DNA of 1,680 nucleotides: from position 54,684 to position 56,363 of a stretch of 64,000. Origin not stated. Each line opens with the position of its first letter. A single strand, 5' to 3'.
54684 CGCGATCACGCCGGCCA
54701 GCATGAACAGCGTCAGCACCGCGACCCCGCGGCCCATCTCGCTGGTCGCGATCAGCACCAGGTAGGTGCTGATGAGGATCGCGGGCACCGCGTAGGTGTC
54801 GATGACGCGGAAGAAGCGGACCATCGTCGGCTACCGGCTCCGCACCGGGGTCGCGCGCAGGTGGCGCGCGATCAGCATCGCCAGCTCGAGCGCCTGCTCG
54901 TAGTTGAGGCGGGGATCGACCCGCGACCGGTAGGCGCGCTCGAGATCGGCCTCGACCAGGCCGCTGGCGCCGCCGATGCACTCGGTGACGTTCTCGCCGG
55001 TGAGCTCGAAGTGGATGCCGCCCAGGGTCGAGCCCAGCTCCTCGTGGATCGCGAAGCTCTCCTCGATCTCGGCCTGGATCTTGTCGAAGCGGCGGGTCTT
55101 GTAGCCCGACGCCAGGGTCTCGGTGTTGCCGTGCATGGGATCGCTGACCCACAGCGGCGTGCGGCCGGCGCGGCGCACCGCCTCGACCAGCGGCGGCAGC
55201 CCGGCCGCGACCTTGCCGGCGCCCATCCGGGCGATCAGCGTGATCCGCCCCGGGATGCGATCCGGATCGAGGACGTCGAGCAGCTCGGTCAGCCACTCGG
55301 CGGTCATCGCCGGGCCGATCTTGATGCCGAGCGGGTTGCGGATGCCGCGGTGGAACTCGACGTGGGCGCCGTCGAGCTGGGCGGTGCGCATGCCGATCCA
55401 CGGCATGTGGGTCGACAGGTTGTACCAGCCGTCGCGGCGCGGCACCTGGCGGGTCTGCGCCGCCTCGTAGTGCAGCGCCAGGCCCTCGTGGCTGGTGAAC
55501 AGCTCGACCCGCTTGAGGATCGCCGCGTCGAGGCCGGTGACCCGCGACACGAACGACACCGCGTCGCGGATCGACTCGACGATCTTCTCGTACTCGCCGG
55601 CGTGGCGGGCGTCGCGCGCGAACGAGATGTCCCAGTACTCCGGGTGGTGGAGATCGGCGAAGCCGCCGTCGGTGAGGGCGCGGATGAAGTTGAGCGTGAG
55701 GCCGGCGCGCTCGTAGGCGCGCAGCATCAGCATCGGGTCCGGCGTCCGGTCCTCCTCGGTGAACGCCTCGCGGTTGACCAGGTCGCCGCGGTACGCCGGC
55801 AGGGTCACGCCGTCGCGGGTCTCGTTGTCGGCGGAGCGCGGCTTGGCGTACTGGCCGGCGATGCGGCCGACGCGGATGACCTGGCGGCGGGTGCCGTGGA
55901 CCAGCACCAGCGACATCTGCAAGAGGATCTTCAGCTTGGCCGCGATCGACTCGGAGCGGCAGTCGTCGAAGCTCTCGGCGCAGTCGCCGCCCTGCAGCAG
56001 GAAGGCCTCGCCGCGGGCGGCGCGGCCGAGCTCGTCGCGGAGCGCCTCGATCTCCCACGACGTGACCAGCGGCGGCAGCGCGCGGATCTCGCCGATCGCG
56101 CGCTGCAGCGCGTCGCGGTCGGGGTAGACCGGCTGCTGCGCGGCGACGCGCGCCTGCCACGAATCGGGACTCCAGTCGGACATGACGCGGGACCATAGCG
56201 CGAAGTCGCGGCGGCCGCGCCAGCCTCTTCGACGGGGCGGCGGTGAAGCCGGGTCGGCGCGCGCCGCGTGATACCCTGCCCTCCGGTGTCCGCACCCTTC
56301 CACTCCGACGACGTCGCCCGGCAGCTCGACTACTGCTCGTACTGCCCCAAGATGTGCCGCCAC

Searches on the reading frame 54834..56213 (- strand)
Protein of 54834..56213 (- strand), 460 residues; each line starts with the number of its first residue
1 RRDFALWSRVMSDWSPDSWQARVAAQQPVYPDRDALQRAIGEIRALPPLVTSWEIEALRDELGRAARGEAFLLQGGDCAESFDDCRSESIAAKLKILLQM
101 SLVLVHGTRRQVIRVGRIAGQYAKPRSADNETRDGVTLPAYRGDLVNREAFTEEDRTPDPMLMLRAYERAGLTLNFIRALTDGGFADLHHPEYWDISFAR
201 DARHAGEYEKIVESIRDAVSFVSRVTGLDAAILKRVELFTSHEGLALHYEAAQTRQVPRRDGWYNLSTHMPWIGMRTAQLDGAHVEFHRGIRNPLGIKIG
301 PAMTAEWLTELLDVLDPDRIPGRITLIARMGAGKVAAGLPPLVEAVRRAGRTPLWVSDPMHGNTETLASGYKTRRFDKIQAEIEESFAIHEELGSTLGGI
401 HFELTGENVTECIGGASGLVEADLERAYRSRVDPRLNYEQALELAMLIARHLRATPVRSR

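Call 72: search_protein_families(library=pfam, proteins=[window:54834-56213:-], max_evalue=0.0001)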
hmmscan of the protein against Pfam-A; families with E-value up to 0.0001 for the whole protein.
window:54834-56213:- (460 aa): 1 family
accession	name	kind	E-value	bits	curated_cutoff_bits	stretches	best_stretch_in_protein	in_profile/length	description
PF01474.22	DAHP_synth_2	-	2.5e-186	619.9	27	1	14-449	1-438/438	Class-II DAHP synthetase family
